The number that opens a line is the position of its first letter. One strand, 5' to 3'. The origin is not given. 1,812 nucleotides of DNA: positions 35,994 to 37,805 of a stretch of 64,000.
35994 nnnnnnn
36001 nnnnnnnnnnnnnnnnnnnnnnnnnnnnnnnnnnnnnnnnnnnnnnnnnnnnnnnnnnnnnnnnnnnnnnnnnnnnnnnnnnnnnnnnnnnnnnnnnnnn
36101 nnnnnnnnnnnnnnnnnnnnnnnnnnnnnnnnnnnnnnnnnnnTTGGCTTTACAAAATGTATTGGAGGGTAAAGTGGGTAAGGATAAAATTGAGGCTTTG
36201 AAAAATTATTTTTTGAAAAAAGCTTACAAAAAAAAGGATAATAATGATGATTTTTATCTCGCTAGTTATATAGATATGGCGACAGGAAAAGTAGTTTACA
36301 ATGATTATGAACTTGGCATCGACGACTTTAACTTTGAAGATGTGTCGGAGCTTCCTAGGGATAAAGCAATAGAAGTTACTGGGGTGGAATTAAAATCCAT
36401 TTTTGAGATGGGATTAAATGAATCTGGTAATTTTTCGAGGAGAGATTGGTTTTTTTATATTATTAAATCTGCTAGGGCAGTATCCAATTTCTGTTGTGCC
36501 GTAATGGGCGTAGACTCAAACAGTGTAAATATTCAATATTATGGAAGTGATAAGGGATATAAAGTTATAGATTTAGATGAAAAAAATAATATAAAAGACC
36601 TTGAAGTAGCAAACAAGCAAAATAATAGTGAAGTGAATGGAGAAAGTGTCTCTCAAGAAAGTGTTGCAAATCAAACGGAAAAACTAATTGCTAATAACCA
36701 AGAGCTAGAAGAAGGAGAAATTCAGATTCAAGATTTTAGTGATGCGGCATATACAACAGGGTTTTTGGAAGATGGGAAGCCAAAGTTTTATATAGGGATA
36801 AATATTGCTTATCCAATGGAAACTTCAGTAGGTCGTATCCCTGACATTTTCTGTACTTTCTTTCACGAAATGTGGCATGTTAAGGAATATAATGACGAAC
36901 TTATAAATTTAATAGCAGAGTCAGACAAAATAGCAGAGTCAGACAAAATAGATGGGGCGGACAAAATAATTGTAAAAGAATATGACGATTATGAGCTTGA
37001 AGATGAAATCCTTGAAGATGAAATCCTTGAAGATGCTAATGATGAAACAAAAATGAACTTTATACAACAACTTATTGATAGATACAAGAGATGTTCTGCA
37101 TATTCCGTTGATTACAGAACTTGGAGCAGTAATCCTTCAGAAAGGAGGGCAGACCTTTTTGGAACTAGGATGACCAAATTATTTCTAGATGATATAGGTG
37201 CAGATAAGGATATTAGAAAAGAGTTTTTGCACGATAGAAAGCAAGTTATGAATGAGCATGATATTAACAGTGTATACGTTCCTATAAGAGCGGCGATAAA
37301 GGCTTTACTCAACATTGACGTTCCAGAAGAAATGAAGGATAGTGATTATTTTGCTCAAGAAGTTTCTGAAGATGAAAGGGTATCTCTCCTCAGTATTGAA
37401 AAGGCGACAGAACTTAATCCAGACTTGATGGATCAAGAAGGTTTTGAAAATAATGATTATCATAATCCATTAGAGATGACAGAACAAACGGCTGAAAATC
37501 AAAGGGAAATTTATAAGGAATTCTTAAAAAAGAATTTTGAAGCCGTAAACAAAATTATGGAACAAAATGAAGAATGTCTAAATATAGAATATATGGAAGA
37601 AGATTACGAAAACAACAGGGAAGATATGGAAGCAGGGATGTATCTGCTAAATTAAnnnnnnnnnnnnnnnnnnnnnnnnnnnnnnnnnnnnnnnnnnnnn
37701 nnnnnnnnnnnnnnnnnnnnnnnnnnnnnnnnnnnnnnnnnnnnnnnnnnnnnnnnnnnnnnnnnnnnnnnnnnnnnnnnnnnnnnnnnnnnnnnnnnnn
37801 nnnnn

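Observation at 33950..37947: AT-rich two-gene ORFan island abutting the 3' end of tRNA-Leu(CAA)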

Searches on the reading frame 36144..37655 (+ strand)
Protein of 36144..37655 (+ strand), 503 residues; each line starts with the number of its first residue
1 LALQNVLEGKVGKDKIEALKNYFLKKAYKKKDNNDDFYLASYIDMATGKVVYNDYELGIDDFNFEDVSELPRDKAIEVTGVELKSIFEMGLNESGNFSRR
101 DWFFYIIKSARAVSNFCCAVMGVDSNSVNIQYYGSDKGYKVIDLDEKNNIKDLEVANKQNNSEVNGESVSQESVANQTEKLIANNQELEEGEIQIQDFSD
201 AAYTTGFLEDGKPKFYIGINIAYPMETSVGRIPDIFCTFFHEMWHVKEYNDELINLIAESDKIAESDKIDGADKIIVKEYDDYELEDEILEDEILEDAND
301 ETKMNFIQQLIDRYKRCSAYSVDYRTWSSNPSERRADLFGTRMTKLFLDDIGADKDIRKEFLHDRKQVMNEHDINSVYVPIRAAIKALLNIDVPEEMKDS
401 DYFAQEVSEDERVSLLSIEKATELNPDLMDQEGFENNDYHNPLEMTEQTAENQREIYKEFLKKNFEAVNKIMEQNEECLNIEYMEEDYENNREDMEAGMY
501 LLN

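Call 4: search_protein_families(library=pfam, proteins=[window:36144-37655:+], max_evalue=1)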
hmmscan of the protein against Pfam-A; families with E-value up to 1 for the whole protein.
window:36144-37655:+ (503 aa): 0 families

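Call 5: search_protein_families(library=ncbifam, proteins=[window:36144-37655:+], max_evalue=1)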
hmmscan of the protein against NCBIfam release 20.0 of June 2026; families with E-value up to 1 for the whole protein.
window:36144-37655:+ (503 aa): 0 families

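Call 6: search_protein_families(library=phrogs, proteins=[window:36144-37655:+], max_evalue=1)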
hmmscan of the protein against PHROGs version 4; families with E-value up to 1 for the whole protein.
window:36144-37655:+ (503 aa): 1 family
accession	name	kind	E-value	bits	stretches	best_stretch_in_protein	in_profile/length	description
phrog_16422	-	unknown function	0.025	15.4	1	245-297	112-164/197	-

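Call 7: search_protein_families(library=padloc, proteins=[window:36144-37655:+], max_evalue=1)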
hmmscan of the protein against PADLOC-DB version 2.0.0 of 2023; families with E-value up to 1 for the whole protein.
window:36144-37655:+ (503 aa): 0 families

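Call 8: find_homologous_proteins(query=window:36144-37655:+)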
Query window:36144-37655:+ (503 aa): 2 proteins with E <= 0.001 among 8000 candidates.
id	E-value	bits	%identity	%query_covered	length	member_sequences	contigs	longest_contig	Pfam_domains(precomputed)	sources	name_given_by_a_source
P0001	1.4e-288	975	91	98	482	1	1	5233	-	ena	-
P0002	1.8e-215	734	71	98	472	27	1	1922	-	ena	-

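Call 19: search_solved_structures(query=window:36174-37652:+, max_evalue=10)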
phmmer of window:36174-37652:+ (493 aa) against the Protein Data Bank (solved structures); distinct sequences matched with E-value up to 10: 0.

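Call 30: find_related_loci(query=A1, collection=viral_contigs, flank=10000)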
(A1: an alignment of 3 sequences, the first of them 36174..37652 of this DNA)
Query A1 (493 aa) in viral_contigs; peptide patterns used: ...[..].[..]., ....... (x = any residue, [..] = any of these).
600 stretches matched a pattern, but none encodes a relative of the query by tblastn (E <= 1e-3).

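Call 37: predict_structure(alignment_id=A1)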
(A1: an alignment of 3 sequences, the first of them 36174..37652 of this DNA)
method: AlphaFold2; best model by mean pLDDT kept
length: 493 residues; sequences in the alignment: 3
mean_pLDDT: 35.8   pTM: 0.34
mean pLDDT of the five models: 35.8, 34.7, 33.6, 31.6, 28.2
residues with pLDDT >= 90: 0; 70-90: 0; 50-70: 96; < 50: 397
segments of 3 or more residues with pLDDT < 50: 1-98, 123-190, 212-220, 257-287, 306-493
pLDDT, mean of each block of 10 residues (from residue 1): 31 26 25 25 24 25 24 24 32 48 54 59 36 26 29 27 27 27 26 54 59 45 56 59 64 53 29 30 45 57 42 29 33 39 40 35 34 45 31 29 26 30 25 27 32 31 27 28 28 24
secondary structure, 60 per line:
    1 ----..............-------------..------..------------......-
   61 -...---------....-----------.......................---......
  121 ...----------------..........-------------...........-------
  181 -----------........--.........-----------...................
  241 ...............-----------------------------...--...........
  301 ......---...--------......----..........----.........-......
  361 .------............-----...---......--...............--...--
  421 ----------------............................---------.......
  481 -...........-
elements in order: H5-18 H54-59 H74-77 H89-111 E118-123 H140-149 H163-173 E192-199 E202-210 H222-255 H290-306 E310-312 H321-326 H331-340 H345-353 H355-361 H368-379 H391-396 H399-413 H437-464 H474-480 H482-492

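Call 39: search_protein_representatives(alignment_id=A1)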
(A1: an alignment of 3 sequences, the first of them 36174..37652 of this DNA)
Query: 3 sequences, 483 profile positions. Proteins with E-value up to 0.001 (for the whole library): 3; up to 1e-10: 3; up to 1e-30: 3. The best 3 are listed.
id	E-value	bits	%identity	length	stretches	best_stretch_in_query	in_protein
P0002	1.1e-292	987.2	-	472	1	1-483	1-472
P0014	4.4e-55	203.7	-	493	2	181-473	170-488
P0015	9.8e-47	176.1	-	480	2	172-478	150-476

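Call 41: find_encoding_contigs(protein=P0014, flank=10000, max_places=3)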
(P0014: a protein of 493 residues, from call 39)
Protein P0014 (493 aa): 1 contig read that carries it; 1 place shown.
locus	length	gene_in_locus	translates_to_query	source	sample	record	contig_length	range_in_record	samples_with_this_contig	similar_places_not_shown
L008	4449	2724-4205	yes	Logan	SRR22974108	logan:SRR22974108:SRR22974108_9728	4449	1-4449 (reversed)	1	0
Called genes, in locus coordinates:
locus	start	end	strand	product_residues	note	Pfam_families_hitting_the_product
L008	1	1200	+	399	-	?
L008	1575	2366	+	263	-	PF00106:adh_short, PF08659:KR, PF13561:adh_short_C2, PF23441:SDR (weak)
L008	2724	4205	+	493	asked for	-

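Call 42: find_encoding_contigs(protein=P0015, flank=10000, max_places=3)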
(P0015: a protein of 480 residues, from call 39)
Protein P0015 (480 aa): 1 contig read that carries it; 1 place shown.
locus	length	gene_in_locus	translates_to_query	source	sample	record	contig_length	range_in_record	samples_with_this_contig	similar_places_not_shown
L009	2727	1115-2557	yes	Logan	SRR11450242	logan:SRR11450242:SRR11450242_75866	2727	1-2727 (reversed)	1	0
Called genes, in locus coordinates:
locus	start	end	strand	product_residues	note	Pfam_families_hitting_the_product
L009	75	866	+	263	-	PF00106:adh_short, PF01370:Epimerase (faint), PF08659:KR, PF23441:SDR (weak), PF13561:adh_short_C2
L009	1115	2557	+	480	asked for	-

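Call 59: search_solved_structures(query=A3, max_evalue=10, show_alignments=3)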
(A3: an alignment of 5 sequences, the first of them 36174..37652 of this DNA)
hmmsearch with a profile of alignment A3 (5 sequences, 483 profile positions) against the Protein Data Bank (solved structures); distinct sequences matched with E-value up to 10: 0.

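Call 60: search_protein_families(library=pfam, alignment_id=A3, max_evalue=10)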
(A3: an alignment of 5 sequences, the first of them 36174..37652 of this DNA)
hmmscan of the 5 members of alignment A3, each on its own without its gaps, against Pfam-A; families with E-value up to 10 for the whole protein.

A. member 1, window:36174-37652:+ (493 aa): 0 families

B. families by the number of members that match (of 5 scanned): 7 families
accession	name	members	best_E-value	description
PF14891.12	Peptidase_M91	1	0.011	Effector protein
PF23568.1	ARM_LIN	1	0.023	E3 ubiquitin-protein ligase LIN-like, ARM repeat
PF24998.1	DUF7778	1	0.14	Domain of unknown function (DUF7778)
PF01895.24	PhoU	1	0.14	PhoU domain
PF19191.5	HEF_HK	1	0.34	HEF_HK domain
PF20409.4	SnoaL_5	1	2.3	SnoaL-like domain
PF08236.17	SRI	1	3.3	SRI (Set2 Rpb1 interacting) domain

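Call 67: search_protein_families(library=pfam, proteins=[P0014, P0015], max_evalue=1)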
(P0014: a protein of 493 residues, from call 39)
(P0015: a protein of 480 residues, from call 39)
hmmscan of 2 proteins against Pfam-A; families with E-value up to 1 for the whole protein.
P0014 (493 aa): 1 family
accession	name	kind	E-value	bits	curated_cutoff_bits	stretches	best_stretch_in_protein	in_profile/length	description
PF14891.12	Peptidase_M91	-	0.011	16.5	25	1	195-265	72-141/176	Effector protein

P0015 (480 aa): 2 families
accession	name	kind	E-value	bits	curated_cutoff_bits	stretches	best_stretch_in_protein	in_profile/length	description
PF23568.1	ARM_LIN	-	0.023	14.4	27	1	182-229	132-180/230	E3 ubiquitin-protein ligase LIN-like, ARM repeat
PF01895.24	PhoU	-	0.14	13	23.5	1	434-468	12-46/89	PhoU domain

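Call 81: find_encoding_contigs(protein=P0001, flank=10000, max_places=2)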
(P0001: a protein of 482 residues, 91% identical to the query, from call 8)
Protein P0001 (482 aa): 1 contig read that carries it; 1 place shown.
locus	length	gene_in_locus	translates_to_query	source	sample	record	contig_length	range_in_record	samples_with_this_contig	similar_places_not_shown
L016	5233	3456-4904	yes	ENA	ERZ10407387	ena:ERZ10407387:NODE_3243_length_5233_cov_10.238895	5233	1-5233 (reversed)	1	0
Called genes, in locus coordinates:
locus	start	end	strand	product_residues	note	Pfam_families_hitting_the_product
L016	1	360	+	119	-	?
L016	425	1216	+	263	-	PF23441:SDR (weak), PF00106:adh_short, PF08659:KR, PF13561:adh_short_C2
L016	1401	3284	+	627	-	-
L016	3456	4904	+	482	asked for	-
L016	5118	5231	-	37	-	?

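Call 87: search_dna_similar(query=window:36174-37652:+, collection=phages, mode=protein, max_evalue=0.01)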
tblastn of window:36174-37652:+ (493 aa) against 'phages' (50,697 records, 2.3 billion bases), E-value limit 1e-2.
No match.

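Call 124: search_solved_structures(query=A6, max_evalue=10, show_alignments=2)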
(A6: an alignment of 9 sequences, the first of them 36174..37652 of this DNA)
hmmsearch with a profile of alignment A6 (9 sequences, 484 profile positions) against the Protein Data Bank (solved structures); distinct sequences matched with E-value up to 10: 0.
